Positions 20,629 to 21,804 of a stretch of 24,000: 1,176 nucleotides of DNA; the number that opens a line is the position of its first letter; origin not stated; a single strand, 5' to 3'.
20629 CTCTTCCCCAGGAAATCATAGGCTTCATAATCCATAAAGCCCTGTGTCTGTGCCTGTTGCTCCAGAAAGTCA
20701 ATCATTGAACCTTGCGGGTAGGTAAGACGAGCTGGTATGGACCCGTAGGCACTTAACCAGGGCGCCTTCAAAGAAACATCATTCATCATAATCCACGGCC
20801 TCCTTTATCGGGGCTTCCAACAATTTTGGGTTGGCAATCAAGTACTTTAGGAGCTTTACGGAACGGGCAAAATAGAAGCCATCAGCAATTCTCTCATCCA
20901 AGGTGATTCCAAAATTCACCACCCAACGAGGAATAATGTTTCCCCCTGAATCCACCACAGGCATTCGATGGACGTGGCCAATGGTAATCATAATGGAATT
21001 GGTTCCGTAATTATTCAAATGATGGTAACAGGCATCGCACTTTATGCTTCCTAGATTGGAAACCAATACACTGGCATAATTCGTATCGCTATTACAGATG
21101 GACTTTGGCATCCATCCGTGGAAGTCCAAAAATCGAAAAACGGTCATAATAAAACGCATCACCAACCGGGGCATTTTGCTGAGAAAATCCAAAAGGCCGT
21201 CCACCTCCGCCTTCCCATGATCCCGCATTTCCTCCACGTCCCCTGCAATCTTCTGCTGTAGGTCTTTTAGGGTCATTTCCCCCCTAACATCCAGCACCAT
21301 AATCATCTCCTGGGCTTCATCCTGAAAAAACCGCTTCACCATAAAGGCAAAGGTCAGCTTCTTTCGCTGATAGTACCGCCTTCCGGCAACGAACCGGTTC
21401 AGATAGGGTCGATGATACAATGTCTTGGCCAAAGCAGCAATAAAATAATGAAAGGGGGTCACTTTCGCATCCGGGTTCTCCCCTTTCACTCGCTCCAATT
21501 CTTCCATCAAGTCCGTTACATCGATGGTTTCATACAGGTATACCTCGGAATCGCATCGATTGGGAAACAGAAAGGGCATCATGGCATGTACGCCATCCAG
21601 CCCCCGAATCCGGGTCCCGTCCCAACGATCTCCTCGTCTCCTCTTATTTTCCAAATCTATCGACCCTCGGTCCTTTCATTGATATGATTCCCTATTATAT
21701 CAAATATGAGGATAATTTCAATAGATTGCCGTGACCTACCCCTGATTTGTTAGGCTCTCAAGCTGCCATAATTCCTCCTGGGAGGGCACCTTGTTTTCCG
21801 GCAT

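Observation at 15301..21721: Five-gene, translationally coupled operon: CAT/E2-fold acyltransferase, acyl ligase, PlsC-type acyltransferase, GltS-like carrier, membrane-anchored HutD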

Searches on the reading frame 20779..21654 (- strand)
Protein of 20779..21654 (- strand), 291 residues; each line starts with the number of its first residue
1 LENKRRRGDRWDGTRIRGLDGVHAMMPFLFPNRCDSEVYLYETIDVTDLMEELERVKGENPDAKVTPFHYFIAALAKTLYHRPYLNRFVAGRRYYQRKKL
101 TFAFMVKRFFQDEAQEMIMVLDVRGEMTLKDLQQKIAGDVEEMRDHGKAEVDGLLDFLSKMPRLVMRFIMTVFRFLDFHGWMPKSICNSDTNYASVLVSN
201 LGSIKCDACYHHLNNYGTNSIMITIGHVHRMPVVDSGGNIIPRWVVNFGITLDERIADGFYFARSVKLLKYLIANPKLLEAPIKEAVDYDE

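Call 5: search_protein_families(library=pfam, proteins=[window:20779-21654:-], max_evalue=0.01)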
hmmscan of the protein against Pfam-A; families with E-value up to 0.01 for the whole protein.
window:20779-21654:- (291 aa): 1 family
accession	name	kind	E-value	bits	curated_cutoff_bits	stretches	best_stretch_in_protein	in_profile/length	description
PF00198.28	2-oxoacid_dh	-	1.7e-15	57.6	23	2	188-279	142-230/232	2-oxoacid dehydrogenases acyltransferase (catalytic domain)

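Call 6: search_protein_families(library=ncbifam, proteins=[window:20779-21654:-], max_evalue=0.01)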
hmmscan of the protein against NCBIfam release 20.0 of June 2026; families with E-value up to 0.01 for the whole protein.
window:20779-21654:- (291 aa): 2 families
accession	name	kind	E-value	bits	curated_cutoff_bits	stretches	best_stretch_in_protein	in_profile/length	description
NF011416.0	PRK14843.1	equivalog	1.2e-05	24.4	429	1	187-276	256-342/347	dihydrolipoamide acetyltransferase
NF008814.0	PRK11854.1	equivalog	0.004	15.6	722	0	221-275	578-631/637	pyruvate dehydrogenase complex dihydrolipoyllysine-residue acetyltransferase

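Call 9: find_homologous_proteins(query=window:20779-21654:-, max_evalue=0.00001)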
Query window:20779-21654:- (291 aa): 5748 proteins with E <= 0.00001 among 6292 candidates; the best 120 are listed.
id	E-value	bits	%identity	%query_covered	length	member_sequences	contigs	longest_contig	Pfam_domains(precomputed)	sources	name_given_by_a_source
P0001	4.5e-189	645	95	100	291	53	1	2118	PF00198.29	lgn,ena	-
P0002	4.3e-156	537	86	100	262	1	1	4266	PF00198.29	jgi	jgi:hypothetical protein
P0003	2.8e-119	416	62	97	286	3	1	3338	PF00198.29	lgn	-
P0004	2.7e-117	409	60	93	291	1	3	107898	PF00198.29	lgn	-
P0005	4.3e-114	399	58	99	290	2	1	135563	PF00198.29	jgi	-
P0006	3.5e-113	396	56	100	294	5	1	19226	PF00198.29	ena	-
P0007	5.4e-113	395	57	100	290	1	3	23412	PF00198.29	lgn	-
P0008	2.2e-112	393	57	100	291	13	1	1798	PF00198.29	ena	-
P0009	7.2e-111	388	58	98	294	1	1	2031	PF00198.29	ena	-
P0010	1.5e-110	387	55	100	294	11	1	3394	PF00198.29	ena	-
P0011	7.3e-110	385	57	99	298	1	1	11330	PF00198.29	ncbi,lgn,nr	ncbi:MAG: 2-oxo acid dehydrogenase subunit E2 [Bacillota bacterium]|nr:2-oxo acid dehydrogenase subu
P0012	1.1e-109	385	55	96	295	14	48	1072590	PF00198.29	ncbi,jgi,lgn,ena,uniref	ncbi:2-oxo acid dehydrogenase subunit E2 [Lentihominibacter sp.]|jgi:hypothetical protein|uniref:2-o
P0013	8.6e-109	382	56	93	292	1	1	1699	PF00198.29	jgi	jgi:pyruvate/2-oxoglutarate dehydrogenase complex dihydrolipoamide acyltransferase (E2) component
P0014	1.1e-108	381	58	97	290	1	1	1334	PF00198.29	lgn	-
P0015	1.8e-108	381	60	92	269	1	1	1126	PF00198.29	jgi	jgi:pyruvate/2-oxoglutarate dehydrogenase complex dihydrolipoamide acyltransferase (E2) component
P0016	4.7e-108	379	57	97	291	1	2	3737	PF00198.29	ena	-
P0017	5.2e-108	379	58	97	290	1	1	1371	PF00198.29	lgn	-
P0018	5.3e-108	379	57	97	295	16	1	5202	PF00198.29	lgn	-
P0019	7.5e-108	379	57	97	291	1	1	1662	PF00198.29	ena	-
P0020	1.2e-107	378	54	99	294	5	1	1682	PF00198.29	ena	-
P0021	1.3e-107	378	55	98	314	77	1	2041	PF00198.29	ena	-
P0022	1.4e-107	378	57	97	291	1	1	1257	PF00198.29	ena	-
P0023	1.5e-107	377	57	100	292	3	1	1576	PF00198.29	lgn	-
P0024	2.0e-107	377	55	99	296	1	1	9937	PF00198.29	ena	-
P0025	2.6e-107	377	58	97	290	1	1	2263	PF00198.29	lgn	-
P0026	4.0e-107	376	55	93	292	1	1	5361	PF00198.29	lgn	-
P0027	4.2e-107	376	57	97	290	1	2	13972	PF00198.29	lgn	-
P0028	4.8e-107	376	56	95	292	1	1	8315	PF00198.29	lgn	-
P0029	5.1e-107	376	56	95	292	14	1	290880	PF00198.29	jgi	jgi:hypothetical protein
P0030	5.3e-107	376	57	97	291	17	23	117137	PF00198.29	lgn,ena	-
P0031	5.3e-107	376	56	99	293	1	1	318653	PF00198.29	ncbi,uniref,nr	ncbi:2-oxo acid dehydrogenase subunit E2 [Anaerovorax odorimutans]|uniref:2-oxo acid dehydrogenase s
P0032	5.6e-107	376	57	97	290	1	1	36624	PF00198.29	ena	-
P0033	7.5e-107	375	57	97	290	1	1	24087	PF00198.29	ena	-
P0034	1.1e-106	375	56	95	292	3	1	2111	PF00198.29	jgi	jgi:hypothetical protein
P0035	1.4e-106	374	55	99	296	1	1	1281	PF00198.29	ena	-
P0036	1.5e-106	374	57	97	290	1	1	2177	PF00198.29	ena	-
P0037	1.5e-106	374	57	97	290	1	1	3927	PF00198.29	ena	-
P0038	2.0e-106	374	57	97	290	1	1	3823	PF00198.29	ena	-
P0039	2.0e-106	374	57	97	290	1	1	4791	PF00198.29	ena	-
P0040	2.0e-106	374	57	97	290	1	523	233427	PF00198.29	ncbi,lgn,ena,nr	ncbi:MAG: 2-oxo acid dehydrogenase subunit E2 [Lentihominibacter sp.]|nr:2-oxo acid dehydrogenase su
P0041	2.0e-106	374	57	97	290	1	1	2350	PF00198.29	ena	-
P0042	2.0e-106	374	57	97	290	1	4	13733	PF00198.29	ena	-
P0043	2.5e-106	373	57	97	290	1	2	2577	PF00198.29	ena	-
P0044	2.8e-106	373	57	97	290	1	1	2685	PF00198.29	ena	-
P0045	3.3e-106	373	55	98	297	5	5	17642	PF00198.29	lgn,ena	-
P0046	3.3e-106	373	56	95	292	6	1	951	PF00198.29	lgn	-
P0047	3.7e-106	373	56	97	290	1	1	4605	PF00198.29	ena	-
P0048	3.8e-106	373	57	97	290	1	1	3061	PF00198.29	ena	-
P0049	3.9e-106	373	56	97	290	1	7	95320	PF00198.29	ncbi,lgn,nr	ncbi:MAG: 2-oxo acid dehydrogenase subunit E2 [Firmicutes bacterium]|nr:2-oxo acid dehydrogenase sub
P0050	4.0e-106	373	56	97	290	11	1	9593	PF00198.29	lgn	-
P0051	4.6e-106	373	56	95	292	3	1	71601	PF00198.29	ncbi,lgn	-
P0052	4.6e-106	373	55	99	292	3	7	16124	PF00198.29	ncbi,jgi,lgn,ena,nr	ncbi:MAG TPA: 2-oxo acid dehydrogenase subunit E2 [Bacillota bacterium]|nr:2-oxo acid dehydrogenase 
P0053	5.2e-106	372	57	97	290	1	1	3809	PF00198.29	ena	-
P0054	5.2e-106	372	57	97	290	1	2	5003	PF00198.29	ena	-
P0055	5.3e-106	372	56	97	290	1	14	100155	PF00198.29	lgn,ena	-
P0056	5.3e-106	372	56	97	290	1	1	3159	PF00198.29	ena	-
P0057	5.3e-106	372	56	97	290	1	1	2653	PF00198.29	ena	-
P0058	6.0e-106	372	55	97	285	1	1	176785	PF00198.29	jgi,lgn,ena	-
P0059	6.4e-106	372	55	99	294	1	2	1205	PF00198.29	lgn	-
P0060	6.7e-106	372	57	97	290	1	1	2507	PF00198.29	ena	-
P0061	7.2e-106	372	56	97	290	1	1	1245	PF00198.29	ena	-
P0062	7.3e-106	372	56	95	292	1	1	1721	PF00198.29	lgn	-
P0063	7.3e-106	372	56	97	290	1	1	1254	PF00198.29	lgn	-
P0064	7.3e-106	372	56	97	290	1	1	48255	PF00198.29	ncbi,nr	ncbi:MAG: 2-oxo acid dehydrogenase subunit E2 [Clostridiales bacterium]|nr:2-oxo acid dehydrogenase 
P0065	8.7e-106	372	55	95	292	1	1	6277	PF00198.29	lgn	-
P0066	1.0e-105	372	57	97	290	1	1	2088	PF00198.29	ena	-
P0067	1.0e-105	372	56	97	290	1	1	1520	PF00198.29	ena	-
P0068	1.1e-105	371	57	97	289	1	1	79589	PF00198.29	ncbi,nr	ncbi:MAG: 2-oxo acid dehydrogenase subunit E2 [Clostridiales bacterium]|nr:2-oxo acid dehydrogenase 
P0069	1.4e-105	371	56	97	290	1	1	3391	PF00198.29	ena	-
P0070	1.4e-105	371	56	97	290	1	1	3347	PF00198.29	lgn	-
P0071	1.9e-105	371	56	97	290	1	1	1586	PF00198.29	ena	-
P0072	2.0e-105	371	57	96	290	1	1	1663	PF00198.29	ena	-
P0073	2.0e-105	371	55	95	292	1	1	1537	PF00198.29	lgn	-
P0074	2.6e-105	370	56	97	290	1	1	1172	PF00198.29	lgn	-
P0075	3.5e-105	370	56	97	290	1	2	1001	PF00198.29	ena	-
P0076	3.6e-105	370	56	97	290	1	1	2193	PF00198.29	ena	-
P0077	3.9e-105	370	57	95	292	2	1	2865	PF00198.29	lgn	-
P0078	4.2e-105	369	55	99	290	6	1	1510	PF00198.29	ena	-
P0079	4.5e-105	369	56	95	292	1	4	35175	PF00198.29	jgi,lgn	jgi:hypothetical protein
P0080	5.0e-105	369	56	97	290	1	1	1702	PF00198.29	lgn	-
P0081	7.0e-105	369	55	95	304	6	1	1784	PF00198.29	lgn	-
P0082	1.3e-104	368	56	97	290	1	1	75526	PF00198.29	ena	-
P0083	1.3e-104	368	56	97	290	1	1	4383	PF00198.29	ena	-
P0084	1.3e-104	368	56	97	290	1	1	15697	PF00198.29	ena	-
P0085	1.4e-104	368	56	97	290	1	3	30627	PF00198.29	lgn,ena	-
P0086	1.4e-104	368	56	97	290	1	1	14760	PF00198.29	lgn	-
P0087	1.8e-104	367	56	97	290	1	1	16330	PF00198.29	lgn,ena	-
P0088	9.5e-104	365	56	97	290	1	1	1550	PF00198.29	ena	-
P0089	1.0e-103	365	55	95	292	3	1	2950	PF00198.29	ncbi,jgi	jgi:hypothetical protein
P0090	1.0e-103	365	55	96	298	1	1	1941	PF00198.29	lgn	-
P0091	1.2e-103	365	53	99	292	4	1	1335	PF00198.29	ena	-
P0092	1.5e-103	364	55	95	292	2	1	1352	PF00198.29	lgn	-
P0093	1.7e-103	364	56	97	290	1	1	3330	PF00198.29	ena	-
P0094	2.2e-103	364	59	91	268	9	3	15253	PF00198.29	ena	-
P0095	3.1e-103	363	55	96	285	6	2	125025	PF00198.29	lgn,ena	-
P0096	3.1e-103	363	54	100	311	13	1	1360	PF00198.29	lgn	-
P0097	3.9e-103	363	55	99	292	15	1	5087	PF00198.29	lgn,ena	-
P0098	4.0e-103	363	52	99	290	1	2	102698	PF00198.29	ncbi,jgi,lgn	-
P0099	4.1e-103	363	55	98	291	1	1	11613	PF00198.29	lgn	-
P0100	4.8e-103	363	55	95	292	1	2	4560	PF00198.29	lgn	-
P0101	5.2e-103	363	55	97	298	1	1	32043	PF00198.29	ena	-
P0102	6.3e-103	362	55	99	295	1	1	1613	PF00198.29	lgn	-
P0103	7.6e-103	362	53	99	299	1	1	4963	PF00198.29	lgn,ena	-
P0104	7.8e-103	362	55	99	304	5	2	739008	PF00198.29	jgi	jgi:hypothetical protein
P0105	9.0e-103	362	55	95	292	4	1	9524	PF00198.29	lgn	-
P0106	1.0e-102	362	54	99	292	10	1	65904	PF00198.29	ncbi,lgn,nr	ncbi:MAG: 2-oxo acid dehydrogenase subunit E2 [Bacillota bacterium]|nr:2-oxo acid dehydrogenase subu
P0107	1.1e-102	362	54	97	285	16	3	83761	PF00198.29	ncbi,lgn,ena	ncbi:MAG: 2-oxo acid dehydrogenase subunit E2 [Anaerovoracaceae bacterium]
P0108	1.5e-102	361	55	99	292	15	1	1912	PF00198.29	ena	-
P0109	1.8e-102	361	54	100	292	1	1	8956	PF00198.29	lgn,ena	-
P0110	2.2e-102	361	54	95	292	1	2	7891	PF00198.29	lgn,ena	-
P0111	2.8e-102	360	53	98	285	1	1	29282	PF00198.29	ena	-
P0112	2.8e-102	360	53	98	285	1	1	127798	PF00198.29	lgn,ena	-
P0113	3.7e-102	360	53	98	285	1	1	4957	PF00198.29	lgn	-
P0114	3.8e-102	360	53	98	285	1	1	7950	PF00198.29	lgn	-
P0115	4.8e-102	359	54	98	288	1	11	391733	PF00198.29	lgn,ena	-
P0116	5.3e-102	359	53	98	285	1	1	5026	PF00198.29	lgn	-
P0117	5.5e-102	359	54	91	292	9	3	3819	PF00198.29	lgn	-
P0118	7.1e-102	359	53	98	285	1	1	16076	PF00198.29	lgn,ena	-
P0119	7.3e-102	359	55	99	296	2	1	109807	PF00198.29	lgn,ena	-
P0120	8.1e-102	359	55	97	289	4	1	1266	PF00198.29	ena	-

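Call 10: find_encoding_contigs(protein=P0012, flank=9000, max_places=2)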
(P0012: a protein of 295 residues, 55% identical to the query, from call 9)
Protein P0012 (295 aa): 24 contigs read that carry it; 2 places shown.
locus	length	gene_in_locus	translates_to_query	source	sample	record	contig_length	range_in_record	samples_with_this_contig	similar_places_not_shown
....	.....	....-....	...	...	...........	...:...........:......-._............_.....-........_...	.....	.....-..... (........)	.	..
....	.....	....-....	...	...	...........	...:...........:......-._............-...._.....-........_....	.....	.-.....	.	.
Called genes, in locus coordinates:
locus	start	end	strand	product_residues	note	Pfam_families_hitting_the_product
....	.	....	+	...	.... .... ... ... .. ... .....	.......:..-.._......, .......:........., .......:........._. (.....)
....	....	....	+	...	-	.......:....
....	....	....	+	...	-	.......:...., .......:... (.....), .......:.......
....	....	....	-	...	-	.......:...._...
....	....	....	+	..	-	-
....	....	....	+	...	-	-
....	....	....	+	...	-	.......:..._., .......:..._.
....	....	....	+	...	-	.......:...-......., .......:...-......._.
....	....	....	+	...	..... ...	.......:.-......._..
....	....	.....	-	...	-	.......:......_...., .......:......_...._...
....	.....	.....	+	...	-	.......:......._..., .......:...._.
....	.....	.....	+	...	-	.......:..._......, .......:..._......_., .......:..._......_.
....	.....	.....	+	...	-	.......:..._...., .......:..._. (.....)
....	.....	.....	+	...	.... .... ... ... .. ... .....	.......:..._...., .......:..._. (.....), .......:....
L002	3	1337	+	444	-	?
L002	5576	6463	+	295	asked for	PF00198:2-oxoacid_dh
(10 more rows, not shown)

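Call 11: find_encoding_contigs(protein=P0031, flank=9000, max_places=2)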
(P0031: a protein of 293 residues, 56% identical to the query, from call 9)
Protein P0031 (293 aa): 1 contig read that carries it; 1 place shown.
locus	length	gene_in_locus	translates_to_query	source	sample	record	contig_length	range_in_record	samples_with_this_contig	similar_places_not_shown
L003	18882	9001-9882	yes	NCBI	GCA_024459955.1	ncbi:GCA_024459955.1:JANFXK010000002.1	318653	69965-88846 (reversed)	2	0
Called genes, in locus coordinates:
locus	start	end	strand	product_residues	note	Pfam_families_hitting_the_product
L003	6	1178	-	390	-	PF01545:Cation_efflux, PF16916:ZT_dimer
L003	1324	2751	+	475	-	PF00324:AA_permease, PF13520:AA_permease_2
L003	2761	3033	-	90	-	PF12637:TSCPD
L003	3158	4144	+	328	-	PF11258:DUF3048, PF17479:DUF3048_C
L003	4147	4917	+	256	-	PF17774:YlmH_RBD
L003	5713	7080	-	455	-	PF00905:Transpeptidase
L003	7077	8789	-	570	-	PF16697:Yop-YscD_cpl, PF00498:FHA, PF01098:FTSW_RODA_SPOVE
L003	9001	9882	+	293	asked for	PF00198:2-oxoacid_dh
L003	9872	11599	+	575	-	PF00501:AMP-binding, PF13193:AMP-binding_C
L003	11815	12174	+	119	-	PF02001:DUF134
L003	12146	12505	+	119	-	PF02579:Nitro_FeMo-Co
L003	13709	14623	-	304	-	PF00892:EamA, PF03151:TPT (faint), PF00892:EamA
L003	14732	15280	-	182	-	PF07690:MFS_1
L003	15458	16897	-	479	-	PF01471:PG_binding_1, PF00877:NLPC_P60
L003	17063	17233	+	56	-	-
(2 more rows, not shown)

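Call 12: find_encoding_contigs(protein=P0004, flank=9000, max_places=1)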
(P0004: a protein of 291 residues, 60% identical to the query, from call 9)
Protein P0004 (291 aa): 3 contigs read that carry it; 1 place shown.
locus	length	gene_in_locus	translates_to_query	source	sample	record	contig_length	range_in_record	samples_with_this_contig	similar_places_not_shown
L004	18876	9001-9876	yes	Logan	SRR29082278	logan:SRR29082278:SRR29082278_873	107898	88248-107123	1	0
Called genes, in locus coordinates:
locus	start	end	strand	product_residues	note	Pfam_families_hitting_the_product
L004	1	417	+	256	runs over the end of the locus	PF03009:GDPD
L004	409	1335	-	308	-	PF00291:PALP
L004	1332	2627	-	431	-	PF01053:Cys_Met_Meta_PP, PF00155:Aminotran_1_2, PF01041:DegT_DnrJ_EryC1, PF00266:Aminotran_5 (weak), PF02347:GDC-P (weak)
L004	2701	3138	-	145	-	PF02082:Rrf2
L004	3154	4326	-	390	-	PF01545:Cation_efflux, PF16916:ZT_dimer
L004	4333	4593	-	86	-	PF12637:TSCPD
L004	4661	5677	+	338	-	PF11258:DUF3048, PF17479:DUF3048_C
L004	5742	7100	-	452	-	PF00905:Transpeptidase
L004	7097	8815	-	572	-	PF16697:Yop-YscD_cpl, PF00498:FHA, PF01098:FTSW_RODA_SPOVE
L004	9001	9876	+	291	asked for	PF00198:2-oxoacid_dh (weak)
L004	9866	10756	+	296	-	PF00501:AMP-binding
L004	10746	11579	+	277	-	PF00501:AMP-binding, PF13193:AMP-binding_C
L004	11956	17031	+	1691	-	-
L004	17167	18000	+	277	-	PF01209:Ubie_methyltran, PF01728:FtsJ (weak), PF03848:TehB (weak), PF13489:Methyltransf_23, PF08241:Methyltransf_11, PF08242:Methyltransf_12, PF13649:Methyltransf_25, PF13847:Methyltransf_31, +2 more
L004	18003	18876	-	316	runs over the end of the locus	PF03547:Mem_trans, PF01758:SBF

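Call 13: find_encoding_contigs(protein=P0005, flank=9000, max_places=1)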
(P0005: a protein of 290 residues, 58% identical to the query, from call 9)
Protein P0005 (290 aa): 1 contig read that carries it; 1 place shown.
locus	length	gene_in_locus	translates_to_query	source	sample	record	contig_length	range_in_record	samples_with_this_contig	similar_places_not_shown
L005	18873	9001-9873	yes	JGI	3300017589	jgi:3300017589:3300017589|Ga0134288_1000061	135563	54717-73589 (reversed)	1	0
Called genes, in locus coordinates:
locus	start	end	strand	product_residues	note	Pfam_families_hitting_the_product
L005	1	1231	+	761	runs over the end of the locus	PF00317:Ribonuc_red_lgN, PF02867:Ribonuc_red_lgC, PF12637:TSCPD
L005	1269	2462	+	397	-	PF00753:Lactamase_B, PF19583:ODP, PF12706:Lactamase_B_2 (weak), PF00258:Flavodoxin_1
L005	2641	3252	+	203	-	-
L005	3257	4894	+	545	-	PF23571:GH3_M, PF23572:GH3_C (weak)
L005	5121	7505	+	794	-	PF13185:GAF_2 (faint), PF00990:GGDEF, PF01966:HD, PF13487:HD_5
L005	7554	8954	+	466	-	PF00171:Aldedh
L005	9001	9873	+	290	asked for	PF00198:2-oxoacid_dh (weak)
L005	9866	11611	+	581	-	PF00501:AMP-binding, PF13193:AMP-binding_C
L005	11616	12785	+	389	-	PF01553:Acyltransferase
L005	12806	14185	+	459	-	-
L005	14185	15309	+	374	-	PF05962:HutD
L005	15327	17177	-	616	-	PF00664:ABC_membrane, PF00005:ABC_tran, PF02463:SMC_N (faint), PF13304:AAA_21 (faint)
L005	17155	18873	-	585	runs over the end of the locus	PF00664:ABC_membrane, PF00005:ABC_tran, PF02463:SMC_N (weak)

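Call 14: find_encoding_contigs(protein=P0002, flank=9000, max_places=1)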
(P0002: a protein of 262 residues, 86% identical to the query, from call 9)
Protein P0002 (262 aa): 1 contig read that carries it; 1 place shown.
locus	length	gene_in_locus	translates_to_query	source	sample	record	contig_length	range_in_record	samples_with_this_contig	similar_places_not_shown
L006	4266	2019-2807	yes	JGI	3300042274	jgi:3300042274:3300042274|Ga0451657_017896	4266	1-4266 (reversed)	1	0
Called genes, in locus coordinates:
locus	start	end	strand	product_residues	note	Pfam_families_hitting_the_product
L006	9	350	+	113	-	PF01966:HD (faint), PF13487:HD_5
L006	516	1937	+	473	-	PF00171:Aldedh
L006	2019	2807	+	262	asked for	PF00198:2-oxoacid_dh (faint)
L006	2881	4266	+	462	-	?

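Call 30: search_solved_structures(query=window:20779-21654:-, max_evalue=0.01, show_alignments=3)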
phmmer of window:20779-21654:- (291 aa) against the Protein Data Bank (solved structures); distinct sequences matched with E-value up to 0.01: 1.
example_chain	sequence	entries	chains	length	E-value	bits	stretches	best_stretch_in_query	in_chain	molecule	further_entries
1b5s_A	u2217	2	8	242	0.008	19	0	193-279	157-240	DIHYDROLIPOAMIDE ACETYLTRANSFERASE | Dihydrolipoyllysine-residue acetyltransferase component of pyruvate dehydrogenase complex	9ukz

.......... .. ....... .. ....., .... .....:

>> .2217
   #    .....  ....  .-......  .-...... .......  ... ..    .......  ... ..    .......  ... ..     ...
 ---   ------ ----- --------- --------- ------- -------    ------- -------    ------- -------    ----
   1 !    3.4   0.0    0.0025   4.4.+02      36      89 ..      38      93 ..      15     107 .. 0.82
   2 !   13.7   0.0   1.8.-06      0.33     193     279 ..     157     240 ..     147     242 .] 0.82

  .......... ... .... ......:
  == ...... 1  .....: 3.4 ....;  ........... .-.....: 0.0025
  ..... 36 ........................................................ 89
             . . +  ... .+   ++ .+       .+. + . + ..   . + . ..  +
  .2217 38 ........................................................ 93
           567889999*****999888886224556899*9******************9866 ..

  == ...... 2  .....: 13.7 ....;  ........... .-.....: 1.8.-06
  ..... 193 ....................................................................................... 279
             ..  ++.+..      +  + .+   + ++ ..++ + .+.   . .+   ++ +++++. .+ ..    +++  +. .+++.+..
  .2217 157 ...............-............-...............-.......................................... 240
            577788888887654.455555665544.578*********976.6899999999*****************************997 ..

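Call 42: find_related_loci(query=A2, collection=metagenome_contigs, flank=8000)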
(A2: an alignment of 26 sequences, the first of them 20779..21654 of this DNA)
Query A2 (291 aa) in metagenome_contigs; peptide patterns used: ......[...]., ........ (x = any residue, [..] = any of these).
600 stretches matched a pattern (row limit reached: there are more); 534 encode a relative of the query (tblastn E <= 1e-3); the best 80 are kept; 80 distinct loci.
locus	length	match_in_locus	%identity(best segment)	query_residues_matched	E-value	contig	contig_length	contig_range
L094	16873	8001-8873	94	1-291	0e+0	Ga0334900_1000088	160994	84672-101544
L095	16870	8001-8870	57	1-290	8e-118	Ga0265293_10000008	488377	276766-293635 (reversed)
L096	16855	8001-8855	56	4-288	2e-113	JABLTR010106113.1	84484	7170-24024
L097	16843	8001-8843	55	4-284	3e-111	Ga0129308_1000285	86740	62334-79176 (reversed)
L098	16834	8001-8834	55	14-291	5e-109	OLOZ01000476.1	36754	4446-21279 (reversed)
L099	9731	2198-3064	55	2-290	1e-108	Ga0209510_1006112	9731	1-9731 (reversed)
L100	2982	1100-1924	56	16-290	2e-108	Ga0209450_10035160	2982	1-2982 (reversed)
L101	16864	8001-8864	50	4-291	2e-103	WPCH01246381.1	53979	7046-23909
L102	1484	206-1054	54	5-287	8e-110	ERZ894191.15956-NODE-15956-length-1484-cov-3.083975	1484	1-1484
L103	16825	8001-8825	55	16-290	8e-102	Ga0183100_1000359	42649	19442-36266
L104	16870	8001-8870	50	4-291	7e-97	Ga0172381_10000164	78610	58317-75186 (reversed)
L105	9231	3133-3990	51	4-290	5e-95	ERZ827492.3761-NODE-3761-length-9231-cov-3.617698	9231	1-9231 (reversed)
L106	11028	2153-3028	48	2-291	7e-94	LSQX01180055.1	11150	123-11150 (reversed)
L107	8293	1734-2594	49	4-290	2e-93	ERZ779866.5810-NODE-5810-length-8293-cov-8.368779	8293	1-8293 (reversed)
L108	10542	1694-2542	50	9-291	2e-93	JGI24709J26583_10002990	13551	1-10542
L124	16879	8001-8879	47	4-291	3e-90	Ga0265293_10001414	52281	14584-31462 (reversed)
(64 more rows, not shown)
